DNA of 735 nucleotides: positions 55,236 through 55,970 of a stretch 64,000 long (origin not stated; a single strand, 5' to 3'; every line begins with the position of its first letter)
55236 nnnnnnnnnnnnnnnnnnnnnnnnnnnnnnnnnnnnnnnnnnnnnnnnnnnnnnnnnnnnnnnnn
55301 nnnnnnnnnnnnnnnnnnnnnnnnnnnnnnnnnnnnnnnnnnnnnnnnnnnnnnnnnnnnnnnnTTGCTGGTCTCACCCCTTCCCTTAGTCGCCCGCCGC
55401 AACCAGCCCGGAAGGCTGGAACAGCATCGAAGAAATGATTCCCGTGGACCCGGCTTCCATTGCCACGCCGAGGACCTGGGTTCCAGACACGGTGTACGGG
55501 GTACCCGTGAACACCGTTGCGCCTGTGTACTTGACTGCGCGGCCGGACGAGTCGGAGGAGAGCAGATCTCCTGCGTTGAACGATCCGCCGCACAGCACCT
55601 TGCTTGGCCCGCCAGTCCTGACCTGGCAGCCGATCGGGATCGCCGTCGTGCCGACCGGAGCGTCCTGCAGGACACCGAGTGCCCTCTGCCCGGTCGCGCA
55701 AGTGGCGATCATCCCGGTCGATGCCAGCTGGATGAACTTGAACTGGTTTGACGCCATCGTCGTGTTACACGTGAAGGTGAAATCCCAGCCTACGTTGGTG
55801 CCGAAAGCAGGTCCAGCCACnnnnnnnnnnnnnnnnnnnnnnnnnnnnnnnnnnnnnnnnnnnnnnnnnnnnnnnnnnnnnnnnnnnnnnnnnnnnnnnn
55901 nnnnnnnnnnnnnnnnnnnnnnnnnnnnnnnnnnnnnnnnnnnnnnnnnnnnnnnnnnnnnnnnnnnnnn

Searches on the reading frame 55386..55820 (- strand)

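Call 3: search_protein_families(library=pfam, proteins=[window:55386-55820:-], max_evalue=1)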
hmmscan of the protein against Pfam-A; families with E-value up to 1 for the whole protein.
window:55386-55820:- (144 aa): 1 family
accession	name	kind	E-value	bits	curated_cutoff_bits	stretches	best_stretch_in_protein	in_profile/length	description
PF09956.15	Phage_cement_2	-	0.065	14.1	24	1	15-125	8-93/103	Phage cement protein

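Call 4: search_protein_families(library=phrogs, proteins=[window:55386-55820:-], max_evalue=0.01)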
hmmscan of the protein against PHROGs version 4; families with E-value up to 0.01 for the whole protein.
window:55386-55820:- (144 aa): 2 families
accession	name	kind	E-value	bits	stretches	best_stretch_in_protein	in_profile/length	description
phrog_673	-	head and packaging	2.2e-14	55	1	15-140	21-134/260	head scaffolding protein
phrog_20430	-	unknown function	0.0032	19.1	1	23-140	18-132/133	-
